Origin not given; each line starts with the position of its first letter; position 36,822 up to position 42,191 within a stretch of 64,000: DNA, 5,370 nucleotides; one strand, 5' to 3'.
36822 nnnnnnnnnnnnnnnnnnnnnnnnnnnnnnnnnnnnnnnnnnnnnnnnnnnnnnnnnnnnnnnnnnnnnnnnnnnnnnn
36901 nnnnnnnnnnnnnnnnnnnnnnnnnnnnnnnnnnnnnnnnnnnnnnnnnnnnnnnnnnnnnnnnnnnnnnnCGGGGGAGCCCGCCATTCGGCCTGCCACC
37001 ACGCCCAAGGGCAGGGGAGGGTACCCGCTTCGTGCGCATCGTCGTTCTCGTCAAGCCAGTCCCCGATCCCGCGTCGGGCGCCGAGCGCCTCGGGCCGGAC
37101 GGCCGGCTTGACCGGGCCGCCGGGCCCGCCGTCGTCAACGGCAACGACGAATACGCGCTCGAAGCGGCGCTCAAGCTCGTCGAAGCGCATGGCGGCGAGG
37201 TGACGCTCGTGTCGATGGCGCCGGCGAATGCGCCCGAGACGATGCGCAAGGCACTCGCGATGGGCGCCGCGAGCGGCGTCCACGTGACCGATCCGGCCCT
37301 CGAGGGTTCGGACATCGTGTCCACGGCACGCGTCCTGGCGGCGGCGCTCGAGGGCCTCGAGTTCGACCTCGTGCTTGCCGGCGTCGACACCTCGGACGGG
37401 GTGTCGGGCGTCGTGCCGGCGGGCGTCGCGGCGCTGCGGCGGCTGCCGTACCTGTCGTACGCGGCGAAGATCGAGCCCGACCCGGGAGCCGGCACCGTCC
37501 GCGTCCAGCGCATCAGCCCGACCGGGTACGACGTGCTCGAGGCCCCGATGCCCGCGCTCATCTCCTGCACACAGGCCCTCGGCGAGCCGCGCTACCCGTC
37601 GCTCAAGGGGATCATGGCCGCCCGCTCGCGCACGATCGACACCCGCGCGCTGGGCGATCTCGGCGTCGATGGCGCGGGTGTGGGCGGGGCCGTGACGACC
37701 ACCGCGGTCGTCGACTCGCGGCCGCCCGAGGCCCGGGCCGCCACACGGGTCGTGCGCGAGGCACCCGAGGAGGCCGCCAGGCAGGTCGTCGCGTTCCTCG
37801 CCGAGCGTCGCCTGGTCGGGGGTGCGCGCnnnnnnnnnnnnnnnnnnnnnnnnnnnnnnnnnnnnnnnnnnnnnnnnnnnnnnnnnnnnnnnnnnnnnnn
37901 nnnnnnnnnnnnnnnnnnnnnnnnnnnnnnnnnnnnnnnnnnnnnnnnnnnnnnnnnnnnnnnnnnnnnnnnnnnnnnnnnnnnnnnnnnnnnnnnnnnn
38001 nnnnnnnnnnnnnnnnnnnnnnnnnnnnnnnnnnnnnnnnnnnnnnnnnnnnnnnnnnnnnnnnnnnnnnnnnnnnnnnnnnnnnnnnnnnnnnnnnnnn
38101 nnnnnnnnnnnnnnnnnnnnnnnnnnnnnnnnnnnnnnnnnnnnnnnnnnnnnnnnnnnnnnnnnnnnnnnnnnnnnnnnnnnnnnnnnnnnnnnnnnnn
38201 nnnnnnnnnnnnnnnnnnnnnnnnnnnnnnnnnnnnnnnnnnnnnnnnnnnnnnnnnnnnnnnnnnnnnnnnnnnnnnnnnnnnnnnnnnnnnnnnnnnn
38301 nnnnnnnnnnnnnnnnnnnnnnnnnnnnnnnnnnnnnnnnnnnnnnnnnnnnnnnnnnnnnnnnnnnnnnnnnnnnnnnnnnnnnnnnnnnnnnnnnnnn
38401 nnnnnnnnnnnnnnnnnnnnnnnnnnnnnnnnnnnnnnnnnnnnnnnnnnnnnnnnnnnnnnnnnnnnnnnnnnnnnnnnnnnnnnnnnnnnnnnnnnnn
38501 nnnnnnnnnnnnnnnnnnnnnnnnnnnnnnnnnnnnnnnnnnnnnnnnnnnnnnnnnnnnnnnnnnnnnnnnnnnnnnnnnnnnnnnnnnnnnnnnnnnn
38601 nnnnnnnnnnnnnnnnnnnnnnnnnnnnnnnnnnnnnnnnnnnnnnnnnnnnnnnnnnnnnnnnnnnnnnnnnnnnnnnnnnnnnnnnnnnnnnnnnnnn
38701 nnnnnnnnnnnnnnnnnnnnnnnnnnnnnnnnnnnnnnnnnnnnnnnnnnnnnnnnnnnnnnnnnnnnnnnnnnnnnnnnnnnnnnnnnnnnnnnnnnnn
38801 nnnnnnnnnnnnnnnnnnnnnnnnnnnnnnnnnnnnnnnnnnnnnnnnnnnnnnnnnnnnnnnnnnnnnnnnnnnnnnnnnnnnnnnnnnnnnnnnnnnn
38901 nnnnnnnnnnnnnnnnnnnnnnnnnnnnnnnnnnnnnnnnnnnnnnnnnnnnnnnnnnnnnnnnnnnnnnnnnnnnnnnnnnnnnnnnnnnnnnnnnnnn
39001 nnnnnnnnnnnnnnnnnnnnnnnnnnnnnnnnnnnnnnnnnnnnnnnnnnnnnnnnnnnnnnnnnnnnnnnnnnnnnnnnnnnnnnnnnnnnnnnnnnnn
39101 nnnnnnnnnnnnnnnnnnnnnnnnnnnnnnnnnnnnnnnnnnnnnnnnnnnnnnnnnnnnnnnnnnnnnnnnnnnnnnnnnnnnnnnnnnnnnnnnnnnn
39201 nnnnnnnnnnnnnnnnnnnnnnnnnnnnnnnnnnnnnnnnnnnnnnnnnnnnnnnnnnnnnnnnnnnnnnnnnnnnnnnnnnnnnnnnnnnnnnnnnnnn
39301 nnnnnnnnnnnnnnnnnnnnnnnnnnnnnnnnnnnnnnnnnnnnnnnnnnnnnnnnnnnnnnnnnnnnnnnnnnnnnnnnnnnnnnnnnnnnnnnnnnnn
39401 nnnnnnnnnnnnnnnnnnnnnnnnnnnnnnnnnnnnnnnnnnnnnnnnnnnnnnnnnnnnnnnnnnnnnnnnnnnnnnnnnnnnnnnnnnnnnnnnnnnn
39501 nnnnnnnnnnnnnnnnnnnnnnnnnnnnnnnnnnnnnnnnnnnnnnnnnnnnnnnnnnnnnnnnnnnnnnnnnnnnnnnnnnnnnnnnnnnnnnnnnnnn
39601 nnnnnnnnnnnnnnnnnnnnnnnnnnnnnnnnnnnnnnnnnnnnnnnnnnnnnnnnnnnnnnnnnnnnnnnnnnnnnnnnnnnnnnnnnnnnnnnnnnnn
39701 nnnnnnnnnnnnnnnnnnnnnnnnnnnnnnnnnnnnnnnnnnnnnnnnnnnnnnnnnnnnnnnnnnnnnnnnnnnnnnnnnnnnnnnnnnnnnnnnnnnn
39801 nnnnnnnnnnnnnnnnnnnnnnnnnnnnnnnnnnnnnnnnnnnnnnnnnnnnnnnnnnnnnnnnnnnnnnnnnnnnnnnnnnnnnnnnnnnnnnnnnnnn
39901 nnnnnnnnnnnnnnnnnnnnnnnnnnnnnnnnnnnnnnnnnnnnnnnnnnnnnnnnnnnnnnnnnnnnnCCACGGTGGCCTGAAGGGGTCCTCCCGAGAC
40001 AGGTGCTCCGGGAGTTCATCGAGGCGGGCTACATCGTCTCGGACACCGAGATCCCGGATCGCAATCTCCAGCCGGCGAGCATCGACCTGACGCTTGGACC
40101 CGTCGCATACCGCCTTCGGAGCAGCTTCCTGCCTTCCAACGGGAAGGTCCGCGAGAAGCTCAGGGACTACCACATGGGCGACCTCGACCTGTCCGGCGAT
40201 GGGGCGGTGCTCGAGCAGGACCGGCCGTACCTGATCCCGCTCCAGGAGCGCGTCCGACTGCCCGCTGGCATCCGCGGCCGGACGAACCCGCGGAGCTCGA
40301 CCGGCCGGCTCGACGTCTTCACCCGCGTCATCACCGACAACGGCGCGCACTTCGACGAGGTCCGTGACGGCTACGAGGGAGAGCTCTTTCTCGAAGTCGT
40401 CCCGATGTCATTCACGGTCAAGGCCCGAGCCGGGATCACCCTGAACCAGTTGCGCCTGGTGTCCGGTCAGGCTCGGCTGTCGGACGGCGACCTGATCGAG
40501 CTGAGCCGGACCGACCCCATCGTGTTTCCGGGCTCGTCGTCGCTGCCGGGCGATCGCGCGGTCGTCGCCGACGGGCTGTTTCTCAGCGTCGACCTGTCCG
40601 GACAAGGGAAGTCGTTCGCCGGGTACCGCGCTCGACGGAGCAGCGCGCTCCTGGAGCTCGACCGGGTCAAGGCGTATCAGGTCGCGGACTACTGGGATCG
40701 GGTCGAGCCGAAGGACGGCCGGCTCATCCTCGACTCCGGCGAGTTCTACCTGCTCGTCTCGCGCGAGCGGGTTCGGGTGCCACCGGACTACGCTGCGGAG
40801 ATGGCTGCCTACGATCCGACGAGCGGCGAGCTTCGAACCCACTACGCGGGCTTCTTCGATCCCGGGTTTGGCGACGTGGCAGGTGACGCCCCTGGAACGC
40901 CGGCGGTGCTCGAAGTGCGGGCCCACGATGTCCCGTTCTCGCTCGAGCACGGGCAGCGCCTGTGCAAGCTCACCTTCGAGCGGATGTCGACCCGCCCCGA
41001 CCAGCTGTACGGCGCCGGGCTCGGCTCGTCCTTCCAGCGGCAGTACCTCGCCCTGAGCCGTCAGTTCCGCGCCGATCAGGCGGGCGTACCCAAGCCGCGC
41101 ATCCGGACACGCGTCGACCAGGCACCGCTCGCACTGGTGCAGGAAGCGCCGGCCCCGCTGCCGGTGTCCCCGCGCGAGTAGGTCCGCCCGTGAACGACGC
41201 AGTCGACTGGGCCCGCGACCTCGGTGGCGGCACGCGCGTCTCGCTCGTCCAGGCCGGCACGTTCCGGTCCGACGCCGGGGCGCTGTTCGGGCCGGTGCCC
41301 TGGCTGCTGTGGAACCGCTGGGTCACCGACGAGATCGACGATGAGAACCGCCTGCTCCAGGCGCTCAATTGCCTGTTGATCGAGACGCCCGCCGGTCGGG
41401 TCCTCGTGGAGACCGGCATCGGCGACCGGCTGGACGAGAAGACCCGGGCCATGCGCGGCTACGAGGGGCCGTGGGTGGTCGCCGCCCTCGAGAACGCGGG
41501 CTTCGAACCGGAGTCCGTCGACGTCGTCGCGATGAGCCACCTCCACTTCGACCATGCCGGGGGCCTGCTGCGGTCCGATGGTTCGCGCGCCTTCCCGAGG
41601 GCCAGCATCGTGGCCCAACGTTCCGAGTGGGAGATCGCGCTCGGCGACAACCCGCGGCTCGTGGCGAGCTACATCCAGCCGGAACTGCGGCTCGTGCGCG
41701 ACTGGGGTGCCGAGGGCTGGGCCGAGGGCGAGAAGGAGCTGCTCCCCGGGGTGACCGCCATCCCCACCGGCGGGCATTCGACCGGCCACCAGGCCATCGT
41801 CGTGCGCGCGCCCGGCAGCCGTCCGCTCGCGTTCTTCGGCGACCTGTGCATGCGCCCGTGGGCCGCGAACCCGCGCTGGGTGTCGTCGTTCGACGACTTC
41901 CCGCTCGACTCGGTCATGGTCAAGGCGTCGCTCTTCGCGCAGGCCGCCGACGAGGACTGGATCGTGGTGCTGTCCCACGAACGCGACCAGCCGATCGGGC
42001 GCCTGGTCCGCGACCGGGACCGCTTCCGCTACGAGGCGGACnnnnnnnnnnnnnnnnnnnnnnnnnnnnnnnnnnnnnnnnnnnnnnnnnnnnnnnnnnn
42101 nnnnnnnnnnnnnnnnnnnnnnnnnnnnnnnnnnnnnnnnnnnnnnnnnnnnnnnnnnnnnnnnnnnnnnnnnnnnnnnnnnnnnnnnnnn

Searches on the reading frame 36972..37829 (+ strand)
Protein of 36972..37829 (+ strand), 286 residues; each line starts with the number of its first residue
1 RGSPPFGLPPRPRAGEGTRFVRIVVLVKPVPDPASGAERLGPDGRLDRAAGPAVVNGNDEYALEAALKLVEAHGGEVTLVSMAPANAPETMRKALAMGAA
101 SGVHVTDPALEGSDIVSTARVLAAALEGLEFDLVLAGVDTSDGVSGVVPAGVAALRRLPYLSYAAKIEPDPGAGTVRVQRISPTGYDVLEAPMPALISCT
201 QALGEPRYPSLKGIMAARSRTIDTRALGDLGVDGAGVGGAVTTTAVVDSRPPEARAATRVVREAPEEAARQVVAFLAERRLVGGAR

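Call 51: search_protein_families(library=pfam, max_evalue=0.0001, proteins=[window:36972-37829:+])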
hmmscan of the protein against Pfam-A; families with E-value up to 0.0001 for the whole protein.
window:36972-37829:+ (286 aa): 1 family
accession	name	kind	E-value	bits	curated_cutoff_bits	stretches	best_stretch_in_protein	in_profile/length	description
PF01012.27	ETF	-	2.7e-33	115.7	26.7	1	47-227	5-178/181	Electron transfer flavoprotein domain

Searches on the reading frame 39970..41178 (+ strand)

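Call 51: search_protein_families(library=pfam, max_evalue=0.0001, proteins=[window:39970-41178:+])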
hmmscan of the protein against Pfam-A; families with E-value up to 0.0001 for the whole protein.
window:39970-41178:+ (403 aa): 3 families
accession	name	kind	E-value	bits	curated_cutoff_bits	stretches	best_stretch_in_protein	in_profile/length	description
PF22569.1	DCD_C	-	6.5e-70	234.8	22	1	196-366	20-192/192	2'-deoxycytidine 5'-triphosphate deaminase (DCD), C-terminal domain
PF06559.16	DCD_N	-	2.1e-59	200.5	21.4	1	5-167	2-164/164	2'-deoxycytidine 5'-triphosphate deaminase (DCD) N-terminal domain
PF22769.1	DCD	-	1.9e-57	194.1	27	2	8-163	2-150/153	dCTP deaminase-like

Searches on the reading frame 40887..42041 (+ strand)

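Call 51: search_protein_families(library=pfam, max_evalue=0.0001, proteins=[window:40887-42041:+])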
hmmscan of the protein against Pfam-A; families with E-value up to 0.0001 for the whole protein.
window:40887-42041:+ (385 aa): 1 family
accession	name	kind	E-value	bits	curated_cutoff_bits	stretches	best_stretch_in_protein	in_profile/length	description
PF00753.33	Lactamase_B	-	1.1e-14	55.2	22.7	1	161-364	7-196/196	Metallo-beta-lactamase superfamily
